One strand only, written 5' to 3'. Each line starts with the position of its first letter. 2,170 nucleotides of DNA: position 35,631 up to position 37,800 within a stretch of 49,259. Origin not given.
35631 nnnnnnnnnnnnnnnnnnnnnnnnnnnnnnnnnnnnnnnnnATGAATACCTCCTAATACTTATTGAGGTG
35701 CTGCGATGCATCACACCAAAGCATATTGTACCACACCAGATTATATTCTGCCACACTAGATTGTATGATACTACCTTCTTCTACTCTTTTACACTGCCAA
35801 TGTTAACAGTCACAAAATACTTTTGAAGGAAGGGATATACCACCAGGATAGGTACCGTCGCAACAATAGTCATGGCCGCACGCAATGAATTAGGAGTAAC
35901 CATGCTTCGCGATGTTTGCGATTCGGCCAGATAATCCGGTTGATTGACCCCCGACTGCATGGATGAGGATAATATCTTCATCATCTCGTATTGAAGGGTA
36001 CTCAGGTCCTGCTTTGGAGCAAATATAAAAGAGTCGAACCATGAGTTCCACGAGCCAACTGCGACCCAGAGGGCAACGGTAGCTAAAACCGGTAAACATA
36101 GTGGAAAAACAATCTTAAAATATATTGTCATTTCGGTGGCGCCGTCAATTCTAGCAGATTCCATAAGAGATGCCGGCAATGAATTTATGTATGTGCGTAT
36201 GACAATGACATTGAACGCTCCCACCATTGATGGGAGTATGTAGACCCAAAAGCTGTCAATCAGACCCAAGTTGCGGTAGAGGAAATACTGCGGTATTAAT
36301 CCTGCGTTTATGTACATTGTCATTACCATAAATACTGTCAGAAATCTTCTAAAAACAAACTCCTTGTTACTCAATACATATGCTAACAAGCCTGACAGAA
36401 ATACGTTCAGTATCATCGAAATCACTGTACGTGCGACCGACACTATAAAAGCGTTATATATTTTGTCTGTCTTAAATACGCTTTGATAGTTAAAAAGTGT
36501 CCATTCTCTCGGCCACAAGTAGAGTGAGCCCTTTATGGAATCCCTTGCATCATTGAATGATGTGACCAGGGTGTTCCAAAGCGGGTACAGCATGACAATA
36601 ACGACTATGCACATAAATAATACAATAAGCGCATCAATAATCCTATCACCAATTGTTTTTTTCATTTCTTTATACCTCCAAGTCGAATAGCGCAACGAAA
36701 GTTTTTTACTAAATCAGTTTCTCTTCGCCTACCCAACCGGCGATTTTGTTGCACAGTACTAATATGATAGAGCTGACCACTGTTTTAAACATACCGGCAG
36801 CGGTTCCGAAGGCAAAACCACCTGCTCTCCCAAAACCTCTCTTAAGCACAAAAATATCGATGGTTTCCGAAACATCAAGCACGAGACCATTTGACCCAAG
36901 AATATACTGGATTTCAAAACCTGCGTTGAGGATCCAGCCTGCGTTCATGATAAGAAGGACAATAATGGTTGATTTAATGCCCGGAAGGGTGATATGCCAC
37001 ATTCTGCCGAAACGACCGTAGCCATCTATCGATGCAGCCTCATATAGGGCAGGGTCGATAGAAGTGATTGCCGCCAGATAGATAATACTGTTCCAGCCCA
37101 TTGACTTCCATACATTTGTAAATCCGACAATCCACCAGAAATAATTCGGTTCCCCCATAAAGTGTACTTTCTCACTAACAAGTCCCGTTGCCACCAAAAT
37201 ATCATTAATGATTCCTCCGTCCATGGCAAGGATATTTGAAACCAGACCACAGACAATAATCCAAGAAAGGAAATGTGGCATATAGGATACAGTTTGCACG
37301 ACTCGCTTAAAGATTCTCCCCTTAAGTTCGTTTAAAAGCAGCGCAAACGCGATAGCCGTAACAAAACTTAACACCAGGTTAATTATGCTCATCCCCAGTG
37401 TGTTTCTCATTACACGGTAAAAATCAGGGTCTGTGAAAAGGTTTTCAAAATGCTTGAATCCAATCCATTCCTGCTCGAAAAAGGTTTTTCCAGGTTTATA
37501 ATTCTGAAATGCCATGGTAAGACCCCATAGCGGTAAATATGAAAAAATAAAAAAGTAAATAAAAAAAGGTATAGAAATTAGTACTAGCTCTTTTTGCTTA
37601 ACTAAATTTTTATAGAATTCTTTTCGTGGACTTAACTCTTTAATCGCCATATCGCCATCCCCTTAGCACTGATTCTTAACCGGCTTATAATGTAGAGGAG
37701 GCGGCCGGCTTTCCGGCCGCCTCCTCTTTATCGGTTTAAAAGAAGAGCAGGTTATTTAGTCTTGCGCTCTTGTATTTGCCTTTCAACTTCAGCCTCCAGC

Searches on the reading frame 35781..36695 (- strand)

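Call 78: search_protein_families(library=pfam, proteins=[window:35781-36695:-], max_evalue=0.000001)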
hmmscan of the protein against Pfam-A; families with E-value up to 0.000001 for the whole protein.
window:35781-36695:- (304 aa): 1 family
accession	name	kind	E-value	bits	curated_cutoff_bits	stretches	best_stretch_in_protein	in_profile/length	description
PF00528.27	BPD_transp_1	-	1.5e-11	44.8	26.4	1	103-294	6-178/184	Binding-protein-dependent transport system inner membrane component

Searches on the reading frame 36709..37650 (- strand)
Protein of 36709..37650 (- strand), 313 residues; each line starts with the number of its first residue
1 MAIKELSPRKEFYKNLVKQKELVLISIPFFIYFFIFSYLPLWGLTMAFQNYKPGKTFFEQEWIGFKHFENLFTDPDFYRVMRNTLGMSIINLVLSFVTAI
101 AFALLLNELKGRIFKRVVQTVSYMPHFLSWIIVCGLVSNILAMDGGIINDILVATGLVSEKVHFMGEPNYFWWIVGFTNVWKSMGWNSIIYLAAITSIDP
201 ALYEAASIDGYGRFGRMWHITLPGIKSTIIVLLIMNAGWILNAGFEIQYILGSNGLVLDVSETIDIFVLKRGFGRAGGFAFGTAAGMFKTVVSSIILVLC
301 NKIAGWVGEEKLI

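Call 78: search_protein_families(library=pfam, proteins=[window:36709-37650:-], max_evalue=0.000001)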
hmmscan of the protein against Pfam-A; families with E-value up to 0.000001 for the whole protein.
window:36709-37650:- (313 aa): 1 family
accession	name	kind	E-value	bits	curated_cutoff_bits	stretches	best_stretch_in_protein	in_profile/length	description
PF00528.27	BPD_transp_1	-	5.8e-18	65.7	26.4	1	97-297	3-175/184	Binding-protein-dependent transport system inner membrane component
